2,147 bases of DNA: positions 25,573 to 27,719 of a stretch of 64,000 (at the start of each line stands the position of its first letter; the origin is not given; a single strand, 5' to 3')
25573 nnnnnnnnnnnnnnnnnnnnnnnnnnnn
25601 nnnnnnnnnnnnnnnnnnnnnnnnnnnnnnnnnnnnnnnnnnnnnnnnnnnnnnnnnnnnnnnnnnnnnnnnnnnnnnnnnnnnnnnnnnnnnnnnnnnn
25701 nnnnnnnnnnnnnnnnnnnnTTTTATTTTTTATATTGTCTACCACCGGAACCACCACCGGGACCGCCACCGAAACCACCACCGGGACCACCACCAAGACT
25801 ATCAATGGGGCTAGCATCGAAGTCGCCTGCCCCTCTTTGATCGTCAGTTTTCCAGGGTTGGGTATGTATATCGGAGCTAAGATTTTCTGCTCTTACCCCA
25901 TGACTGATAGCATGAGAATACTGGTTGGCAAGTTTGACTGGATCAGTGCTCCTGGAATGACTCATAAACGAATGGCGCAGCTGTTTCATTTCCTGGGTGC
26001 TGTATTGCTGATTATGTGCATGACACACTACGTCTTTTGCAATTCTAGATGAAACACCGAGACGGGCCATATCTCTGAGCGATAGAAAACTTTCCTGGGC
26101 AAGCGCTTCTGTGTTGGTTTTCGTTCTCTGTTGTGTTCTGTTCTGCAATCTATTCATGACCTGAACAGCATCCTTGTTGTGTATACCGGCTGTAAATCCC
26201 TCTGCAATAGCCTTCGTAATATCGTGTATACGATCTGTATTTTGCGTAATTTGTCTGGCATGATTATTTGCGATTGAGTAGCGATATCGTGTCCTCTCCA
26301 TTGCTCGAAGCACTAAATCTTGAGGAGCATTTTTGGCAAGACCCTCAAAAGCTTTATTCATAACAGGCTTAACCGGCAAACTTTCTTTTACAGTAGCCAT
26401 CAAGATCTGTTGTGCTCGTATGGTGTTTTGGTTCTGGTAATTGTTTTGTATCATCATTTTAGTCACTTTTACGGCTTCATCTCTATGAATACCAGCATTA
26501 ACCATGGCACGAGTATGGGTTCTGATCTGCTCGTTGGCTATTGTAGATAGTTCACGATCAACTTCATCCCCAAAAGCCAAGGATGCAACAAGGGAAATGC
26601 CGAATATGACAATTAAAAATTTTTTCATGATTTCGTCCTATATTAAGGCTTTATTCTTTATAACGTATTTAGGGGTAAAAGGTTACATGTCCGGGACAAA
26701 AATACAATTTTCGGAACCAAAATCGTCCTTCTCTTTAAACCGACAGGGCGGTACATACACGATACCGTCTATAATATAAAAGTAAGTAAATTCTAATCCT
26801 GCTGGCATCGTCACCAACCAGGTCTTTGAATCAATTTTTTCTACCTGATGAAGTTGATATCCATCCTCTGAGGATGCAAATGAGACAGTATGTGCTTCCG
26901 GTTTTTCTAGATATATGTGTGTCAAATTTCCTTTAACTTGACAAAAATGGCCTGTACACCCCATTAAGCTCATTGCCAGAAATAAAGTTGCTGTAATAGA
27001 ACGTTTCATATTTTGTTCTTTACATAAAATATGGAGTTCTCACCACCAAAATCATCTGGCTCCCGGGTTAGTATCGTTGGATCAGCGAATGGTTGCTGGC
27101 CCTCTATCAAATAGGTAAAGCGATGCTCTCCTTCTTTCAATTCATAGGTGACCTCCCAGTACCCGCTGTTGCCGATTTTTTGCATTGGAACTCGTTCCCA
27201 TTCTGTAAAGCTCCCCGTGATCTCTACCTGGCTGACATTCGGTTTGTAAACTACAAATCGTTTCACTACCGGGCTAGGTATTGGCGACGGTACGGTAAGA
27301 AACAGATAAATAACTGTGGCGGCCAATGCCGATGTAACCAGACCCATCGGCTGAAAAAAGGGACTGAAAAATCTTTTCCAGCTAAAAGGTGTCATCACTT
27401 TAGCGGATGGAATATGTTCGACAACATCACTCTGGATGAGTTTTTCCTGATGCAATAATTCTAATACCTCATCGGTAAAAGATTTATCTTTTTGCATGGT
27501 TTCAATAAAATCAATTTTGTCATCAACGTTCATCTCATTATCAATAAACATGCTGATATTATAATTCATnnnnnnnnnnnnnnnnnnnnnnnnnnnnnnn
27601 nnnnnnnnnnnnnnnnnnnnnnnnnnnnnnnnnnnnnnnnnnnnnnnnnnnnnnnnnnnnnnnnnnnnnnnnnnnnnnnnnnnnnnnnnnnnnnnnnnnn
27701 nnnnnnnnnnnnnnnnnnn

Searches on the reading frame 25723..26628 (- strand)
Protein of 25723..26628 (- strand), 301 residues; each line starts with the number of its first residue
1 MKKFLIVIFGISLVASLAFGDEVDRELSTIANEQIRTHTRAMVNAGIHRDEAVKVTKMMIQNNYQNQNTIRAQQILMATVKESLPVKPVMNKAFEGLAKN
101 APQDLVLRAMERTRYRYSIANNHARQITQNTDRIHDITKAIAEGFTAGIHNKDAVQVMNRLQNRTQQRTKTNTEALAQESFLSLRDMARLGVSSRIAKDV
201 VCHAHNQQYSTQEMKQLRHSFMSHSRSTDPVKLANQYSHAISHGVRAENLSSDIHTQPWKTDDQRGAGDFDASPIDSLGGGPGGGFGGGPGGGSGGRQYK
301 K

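Call 5: search_protein_families(library=pfam, proteins=[window:25723-26628:-], max_evalue=0.1)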
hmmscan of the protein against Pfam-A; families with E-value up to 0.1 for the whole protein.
window:25723-26628:- (301 aa): 0 families

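Call 36: search_protein_families(library=ncbifam, proteins=[window:25723-26628:-], max_evalue=0.01)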
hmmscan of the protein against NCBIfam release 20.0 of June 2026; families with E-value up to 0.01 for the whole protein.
window:25723-26628:- (301 aa): 1 family
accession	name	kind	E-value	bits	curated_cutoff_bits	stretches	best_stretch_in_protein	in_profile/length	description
NF004947.0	PRK06292.2-5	equivalog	0.0042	16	592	0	130-183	56-109/474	dihydrolipoyl dehydrogenase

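Call 46: find_homologous_proteins(query=window:25723-26628:-, max_evalue=0.00001)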
Query window:25723-26628:- (301 aa): 201 proteins with E <= 0.00001 among 2872 candidates; the best 120 are listed.
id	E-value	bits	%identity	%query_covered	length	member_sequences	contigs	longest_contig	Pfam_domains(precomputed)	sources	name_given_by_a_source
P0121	1.0e-195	666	100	100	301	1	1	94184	-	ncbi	ncbi:hypothetical protein ACFL03_00185 [Thermodesulfobacteriota bacterium]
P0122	3.0e-136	471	80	88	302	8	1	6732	-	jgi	jgi:uncharacterized membrane protein YgcG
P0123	3.5e-124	432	85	74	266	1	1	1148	-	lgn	-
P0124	1.8e-123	430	75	88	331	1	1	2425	-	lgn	-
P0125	1.1e-117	410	71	84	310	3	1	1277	-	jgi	jgi:hypothetical protein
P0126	1.3e-111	391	64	92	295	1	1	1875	-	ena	-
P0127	6.3e-108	379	65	88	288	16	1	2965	-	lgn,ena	-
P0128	4.1e-105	369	67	84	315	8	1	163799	-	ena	-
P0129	1.6e-102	361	64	84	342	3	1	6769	-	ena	-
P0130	3.4e-100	353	63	84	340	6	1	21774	-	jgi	-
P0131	9.9e-99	348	74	70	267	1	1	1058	-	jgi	jgi:hypothetical protein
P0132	3.9e-98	346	58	96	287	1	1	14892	-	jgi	jgi:hypothetical protein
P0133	6.7e-98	346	63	83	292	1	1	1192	-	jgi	jgi:hypothetical protein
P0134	1.2e-97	345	59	87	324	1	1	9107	-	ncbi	ncbi:MAG: hypothetical protein P8012_03840 [Desulfobacterales bacterium]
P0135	2.1e-97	344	62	83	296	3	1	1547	-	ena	-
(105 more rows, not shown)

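Call 55: predict_structure(alignment_id=A2)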
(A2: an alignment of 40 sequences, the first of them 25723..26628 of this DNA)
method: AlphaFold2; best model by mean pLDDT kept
length: 301 residues; sequences in the alignment: 40
mean_pLDDT: 84.1   pTM: 0.75
mean pLDDT of the five models: 84.1, 82.4, 82.4, 82.1, 81.4
residues with pLDDT >= 90: 212; 70-90: 20; 50-70: 27; < 50: 42
segments of 3 or more residues with pLDDT < 50: 260-294, 296-301
pLDDT, mean of each block of 10 residues (from residue 1): 60 58 88 96 96 97 97 98 96 97 98 98 94 95 98 96 79 92 98 99 96 97 97 98 95 56 36 37 40 45 40
secondary structure, 60 per line:
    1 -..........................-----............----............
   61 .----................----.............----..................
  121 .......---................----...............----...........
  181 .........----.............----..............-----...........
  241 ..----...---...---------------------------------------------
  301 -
elements in order: H2-27 H33-44 H49-61 H66-81 H86-98 H103-127 H131-146 H151-165 H170-189 H194-206 H211-224 H230-242

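Call 60: fold_search(model_id=the predicted structure, library=pdb)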
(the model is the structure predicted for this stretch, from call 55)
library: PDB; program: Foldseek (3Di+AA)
matches with E <= 10: 172; with E <= 0.001: 0
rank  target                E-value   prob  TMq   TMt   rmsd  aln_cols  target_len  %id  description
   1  8v2d_J                1.2e-02  0.95  0.21  0.21  13.6       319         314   11  Computational Designed Nanocage O43_129 (released 2024-03-13)
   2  9k82_A                2.4e-02  0.69  0.16  0.20  16.2       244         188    9  Cryo-EM structure of designed zinc-induced filament Fiber-n5-Zn1-HEHE-917 (released 2025-10-29)
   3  5cwi                  3.9e-02  0.35  0.13  0.15  18.5       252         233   14  Crystal structure of de novo designed helical repeat protein DHR18 (released 2015-12-16)
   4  8ugc_A                4.1e-02  0.87  0.24  0.20  15.7       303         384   12  FD15: Flat repeat helix-turn-helix-turn protein (released 2023-12-27)
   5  5cwf_A                8.3e-02  0.80  0.20  0.29  15.9       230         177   13  Crystal structure of de novo designed helical repeat protein DHR8 (released 2015-12-16)
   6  7uni_D                9.0e-02  0.60  0.19  0.23  15.3       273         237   11  De novo designed chlorophyll dimer protein with Zn pheophorbide a methyl ester, SP2-ZnPPaM (released 2023-04-19)
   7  5cwf_D                1.0e-01  0.38  0.15  0.20  15.2       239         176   13  Crystal structure of de novo designed helical repeat protein DHR8 (released 2015-12-16)
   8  5cwf_B                1.2e-01  0.44  0.14  0.20  15.4       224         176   13  Crystal structure of de novo designed helical repeat protein DHR8 (released 2015-12-16)
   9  7udn_B                1.6e-01  0.10  0.10  0.11  24.1       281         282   11  Crystal structure of designed helical repeat protein RPB_PLP1_R6 in alternative conformation 2 (released 2023-03-22)
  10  7uni_A                2.1e-01  0.35  0.19  0.21  17.7       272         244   10  De novo designed chlorophyll dimer protein with Zn pheophorbide a methyl ester, SP2-ZnPPaM (released 2023-04-19)
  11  5cwo_A                2.1e-01  0.30  0.16  0.19  18.0       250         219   11  Crystal structure of de novo designed helical repeat protein DHR76 (released 2015-12-16)
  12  9lcz_A                2.3e-01  0.12  0.12  0.07  20.9       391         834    8  Inactivate TOD6 with GC DNA substrate (released 2025-11-19)
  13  9k81_A                2.4e-01  0.96  0.30  0.48   8.9       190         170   15  Cryo-EM structure of designed zinc-induced filament Fiber-n7-Zn1-HEHE-74 (released 2025-10-29)
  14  9dd1_A                2.5e-01  0.77  0.24  0.27  13.9       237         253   10  Designed allosteric facilitated dissociation switch AS1 in complex state THE with methylated lysines (released 2025-08-20)
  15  8fbi                  2.5e-01  0.54  0.24  0.26  18.3       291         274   11  Improving the secretion of designed protein assemblies through negative design of cryptic transmembrane domains (released 2023-03-22)
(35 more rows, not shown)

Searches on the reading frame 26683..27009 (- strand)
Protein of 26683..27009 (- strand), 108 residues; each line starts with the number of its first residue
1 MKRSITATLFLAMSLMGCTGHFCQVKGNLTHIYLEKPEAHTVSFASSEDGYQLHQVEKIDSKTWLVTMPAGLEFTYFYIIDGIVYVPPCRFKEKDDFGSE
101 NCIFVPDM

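Call 5: search_protein_families(library=pfam, proteins=[window:26683-27009:-], max_evalue=0.1)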
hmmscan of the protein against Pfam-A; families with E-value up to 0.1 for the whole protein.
window:26683-27009:- (108 aa): 0 families

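Call 36: search_protein_families(library=ncbifam, proteins=[window:26683-27009:-], max_evalue=0.01)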
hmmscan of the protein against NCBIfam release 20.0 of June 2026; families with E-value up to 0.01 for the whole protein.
window:26683-27009:- (108 aa): 0 families

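Call 67: search_protein_families(library=pfam, proteins=[window:26683-27009:-], max_evalue=10)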
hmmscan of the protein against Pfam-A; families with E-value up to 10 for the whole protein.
window:26683-27009:- (108 aa): 0 families

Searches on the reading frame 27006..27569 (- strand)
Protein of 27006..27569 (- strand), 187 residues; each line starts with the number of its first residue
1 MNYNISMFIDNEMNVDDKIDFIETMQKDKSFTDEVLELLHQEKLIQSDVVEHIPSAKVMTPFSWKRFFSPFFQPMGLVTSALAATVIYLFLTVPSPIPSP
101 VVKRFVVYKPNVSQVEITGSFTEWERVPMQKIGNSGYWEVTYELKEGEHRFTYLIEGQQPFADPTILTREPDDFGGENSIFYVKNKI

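Call 5: search_protein_families(library=pfam, proteins=[window:27006-27569:-], max_evalue=0.1)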
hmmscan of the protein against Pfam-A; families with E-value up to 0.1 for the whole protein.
window:27006-27569:- (187 aa): 3 families
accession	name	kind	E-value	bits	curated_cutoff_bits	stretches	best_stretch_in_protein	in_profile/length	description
PF16561.11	AMPK1_CBM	-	2.3e-10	41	26.8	1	107-184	6-80/85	Glycogen recognition site of AMP-activated protein kinase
PF02922.24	CBM_48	-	5.7e-06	27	22.4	1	104-159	14-72/83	Carbohydrate-binding module 48 (Isoamylase N-terminal domain)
PF19148.5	DUF5830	-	0.089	13.2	26.8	0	10-48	14-52/114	Family of unknown function (DUF5830)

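Call 36: search_protein_families(library=ncbifam, proteins=[window:27006-27569:-], max_evalue=0.01)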
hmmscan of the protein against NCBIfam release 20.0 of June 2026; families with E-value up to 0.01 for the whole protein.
window:27006-27569:- (187 aa): 5 families
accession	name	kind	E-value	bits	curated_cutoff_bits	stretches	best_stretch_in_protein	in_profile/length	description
NF008967.0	PRK12313.1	equivalog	7.7e-06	24.5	577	1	104-159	41-97/633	1,4-alpha-glucan branching protein GlgB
NF003811.1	PRK05402.1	equivalog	8.5e-06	24.6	741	1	104-159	32-89/619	1,4-alpha-glucan branching protein GlgB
TIGR01515.1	branching_enzym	equivalog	0.00021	20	463.95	1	103-154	30-83/607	1,4-alpha-glucan branching enzyme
TIGR02402.1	trehalose_TreZ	equivalog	0.0006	18.2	538.8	1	104-168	2-63/545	malto-oligosyltrehalose trehalohydrolase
NF009221.0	PRK12568.1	equivalog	0.0042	15.2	1270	1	104-157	156-210/745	1,4-alpha-glucan branching enzyme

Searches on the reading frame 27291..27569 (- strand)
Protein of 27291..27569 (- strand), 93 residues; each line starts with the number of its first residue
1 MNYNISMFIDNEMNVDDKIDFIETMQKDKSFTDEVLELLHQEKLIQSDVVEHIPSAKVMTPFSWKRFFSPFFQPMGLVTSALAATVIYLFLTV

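Call 67: search_protein_families(library=pfam, proteins=[window:27291-27569:-], max_evalue=10)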
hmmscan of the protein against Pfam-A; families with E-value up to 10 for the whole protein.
seq(93 aa): 2 families
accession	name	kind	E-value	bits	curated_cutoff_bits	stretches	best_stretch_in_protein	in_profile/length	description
PF19148.5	DUF5830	-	0.024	15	26.8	1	10-48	14-52/114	Family of unknown function (DUF5830)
PF20125.4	DUF6515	-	0.3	11.4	24.9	1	62-90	33-62/179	Family of unknown function (DUF6515)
